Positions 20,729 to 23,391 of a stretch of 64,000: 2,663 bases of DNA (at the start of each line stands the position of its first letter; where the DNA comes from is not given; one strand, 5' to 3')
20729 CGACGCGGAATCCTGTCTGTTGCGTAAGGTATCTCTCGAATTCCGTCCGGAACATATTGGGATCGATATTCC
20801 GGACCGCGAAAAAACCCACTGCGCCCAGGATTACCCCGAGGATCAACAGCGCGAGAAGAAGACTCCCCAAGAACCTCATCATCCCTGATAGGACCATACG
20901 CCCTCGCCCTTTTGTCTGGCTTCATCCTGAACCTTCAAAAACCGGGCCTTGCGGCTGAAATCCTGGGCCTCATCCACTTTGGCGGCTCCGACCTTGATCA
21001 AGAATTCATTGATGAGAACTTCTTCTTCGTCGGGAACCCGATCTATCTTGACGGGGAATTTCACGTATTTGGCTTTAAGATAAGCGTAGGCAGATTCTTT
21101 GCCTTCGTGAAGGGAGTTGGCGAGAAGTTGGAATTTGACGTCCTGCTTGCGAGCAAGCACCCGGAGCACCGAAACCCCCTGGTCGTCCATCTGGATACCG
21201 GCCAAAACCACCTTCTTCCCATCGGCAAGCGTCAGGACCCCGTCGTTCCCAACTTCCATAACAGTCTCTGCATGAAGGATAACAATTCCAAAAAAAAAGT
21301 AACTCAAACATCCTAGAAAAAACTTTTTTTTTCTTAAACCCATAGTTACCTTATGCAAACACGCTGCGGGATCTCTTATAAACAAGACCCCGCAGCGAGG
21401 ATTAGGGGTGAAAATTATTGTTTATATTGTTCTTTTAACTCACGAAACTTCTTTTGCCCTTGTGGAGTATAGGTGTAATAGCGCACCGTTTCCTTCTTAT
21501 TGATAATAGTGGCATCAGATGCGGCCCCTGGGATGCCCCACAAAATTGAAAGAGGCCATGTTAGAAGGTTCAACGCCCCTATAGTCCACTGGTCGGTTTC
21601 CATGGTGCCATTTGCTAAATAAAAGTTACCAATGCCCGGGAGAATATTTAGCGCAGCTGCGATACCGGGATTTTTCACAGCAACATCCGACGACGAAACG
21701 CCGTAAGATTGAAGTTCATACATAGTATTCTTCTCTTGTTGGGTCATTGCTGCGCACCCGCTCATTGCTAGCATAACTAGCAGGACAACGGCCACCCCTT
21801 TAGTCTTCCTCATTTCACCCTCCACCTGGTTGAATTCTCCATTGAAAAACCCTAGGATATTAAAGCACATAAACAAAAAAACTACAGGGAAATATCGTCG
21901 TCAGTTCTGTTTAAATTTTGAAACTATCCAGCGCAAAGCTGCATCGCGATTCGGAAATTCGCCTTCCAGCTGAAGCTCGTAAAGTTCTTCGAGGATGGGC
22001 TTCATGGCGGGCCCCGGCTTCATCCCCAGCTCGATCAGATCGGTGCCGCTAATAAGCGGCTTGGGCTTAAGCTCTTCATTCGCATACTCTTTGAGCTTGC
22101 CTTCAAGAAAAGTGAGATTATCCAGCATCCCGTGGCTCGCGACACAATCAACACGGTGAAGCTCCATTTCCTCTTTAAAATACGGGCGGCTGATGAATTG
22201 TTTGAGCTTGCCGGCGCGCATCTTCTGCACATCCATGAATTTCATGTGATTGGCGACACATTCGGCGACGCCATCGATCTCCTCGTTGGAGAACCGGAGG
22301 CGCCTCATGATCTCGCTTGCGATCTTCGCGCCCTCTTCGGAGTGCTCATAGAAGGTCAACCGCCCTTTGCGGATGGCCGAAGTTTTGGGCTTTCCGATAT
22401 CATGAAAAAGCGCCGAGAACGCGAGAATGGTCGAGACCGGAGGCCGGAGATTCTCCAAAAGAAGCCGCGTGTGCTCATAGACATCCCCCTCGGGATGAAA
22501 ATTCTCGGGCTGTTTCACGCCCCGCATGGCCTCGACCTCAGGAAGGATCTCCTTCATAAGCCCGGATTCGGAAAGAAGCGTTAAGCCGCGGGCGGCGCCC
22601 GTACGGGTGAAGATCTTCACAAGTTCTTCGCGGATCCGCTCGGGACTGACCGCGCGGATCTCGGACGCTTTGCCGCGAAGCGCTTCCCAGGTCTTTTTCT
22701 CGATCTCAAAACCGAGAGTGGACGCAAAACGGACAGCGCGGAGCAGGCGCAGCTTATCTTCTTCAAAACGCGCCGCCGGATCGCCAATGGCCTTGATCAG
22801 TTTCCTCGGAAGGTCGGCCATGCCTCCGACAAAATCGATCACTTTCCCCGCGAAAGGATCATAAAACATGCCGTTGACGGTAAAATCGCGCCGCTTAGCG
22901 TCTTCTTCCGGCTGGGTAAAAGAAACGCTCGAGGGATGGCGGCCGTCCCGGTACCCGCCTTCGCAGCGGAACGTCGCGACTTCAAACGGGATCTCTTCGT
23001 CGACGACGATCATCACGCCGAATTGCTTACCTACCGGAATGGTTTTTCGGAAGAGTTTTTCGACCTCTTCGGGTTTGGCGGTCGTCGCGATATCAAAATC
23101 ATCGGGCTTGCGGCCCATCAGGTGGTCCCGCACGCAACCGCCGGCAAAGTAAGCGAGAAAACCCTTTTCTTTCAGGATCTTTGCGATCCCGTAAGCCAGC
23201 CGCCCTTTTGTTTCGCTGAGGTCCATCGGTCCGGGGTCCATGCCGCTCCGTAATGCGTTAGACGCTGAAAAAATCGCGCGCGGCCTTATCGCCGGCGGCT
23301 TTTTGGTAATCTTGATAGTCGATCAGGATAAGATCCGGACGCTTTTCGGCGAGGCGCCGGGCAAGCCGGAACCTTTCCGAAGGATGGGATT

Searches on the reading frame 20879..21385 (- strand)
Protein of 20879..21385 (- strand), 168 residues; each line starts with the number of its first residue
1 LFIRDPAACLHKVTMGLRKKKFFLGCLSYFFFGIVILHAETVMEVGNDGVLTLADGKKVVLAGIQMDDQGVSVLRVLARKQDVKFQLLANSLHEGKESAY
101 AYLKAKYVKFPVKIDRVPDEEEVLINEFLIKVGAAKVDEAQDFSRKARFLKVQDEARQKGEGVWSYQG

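Call 11: search_protein_families(library=pfam, proteins=[window:20879-21385:-], max_evalue=0.001)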
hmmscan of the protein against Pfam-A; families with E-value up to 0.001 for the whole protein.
window:20879-21385:- (168 aa): 1 family
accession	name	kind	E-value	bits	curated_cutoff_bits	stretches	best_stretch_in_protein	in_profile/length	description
PF00565.23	SNase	-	2.1e-05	25.4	21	1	122-165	61-106/107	Staphylococcal nuclease homologue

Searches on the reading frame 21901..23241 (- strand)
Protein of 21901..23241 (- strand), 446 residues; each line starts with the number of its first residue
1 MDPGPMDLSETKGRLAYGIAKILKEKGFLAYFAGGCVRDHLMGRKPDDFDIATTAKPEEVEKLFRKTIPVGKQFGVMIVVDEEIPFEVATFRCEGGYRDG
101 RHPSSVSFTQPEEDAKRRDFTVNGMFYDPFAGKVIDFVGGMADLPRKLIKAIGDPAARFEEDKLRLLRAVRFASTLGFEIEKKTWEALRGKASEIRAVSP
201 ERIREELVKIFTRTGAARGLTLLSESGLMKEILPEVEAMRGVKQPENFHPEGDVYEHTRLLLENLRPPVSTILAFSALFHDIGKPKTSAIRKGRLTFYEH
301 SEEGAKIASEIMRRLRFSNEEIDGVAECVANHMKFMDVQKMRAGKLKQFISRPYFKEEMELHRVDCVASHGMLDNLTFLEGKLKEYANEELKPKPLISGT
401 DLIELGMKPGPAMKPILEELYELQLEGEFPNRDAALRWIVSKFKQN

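Call 11: search_protein_families(library=pfam, proteins=[window:21901-23241:-], max_evalue=0.001)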
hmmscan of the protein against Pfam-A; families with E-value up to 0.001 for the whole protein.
window:21901-23241:- (446 aa): 4 families
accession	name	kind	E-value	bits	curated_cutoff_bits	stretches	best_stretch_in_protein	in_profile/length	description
PF01743.26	PolyA_pol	-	1e-39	136.2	23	1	30-149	1-125/126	Poly A polymerase head domain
PF12627.12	PolyA_pol_RNAbd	-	2.1e-19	69.5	22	1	177-238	1-62/64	Probable RNA and SrmB- binding site of polymerase A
PF01966.28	HD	-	2.1e-09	38.1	22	1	254-347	8-93/116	HD domain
PF13735.12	tRNA_NucTran2_2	-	7.1e-08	33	27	1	308-437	24-146/149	tRNA nucleotidyltransferase domain 2 putative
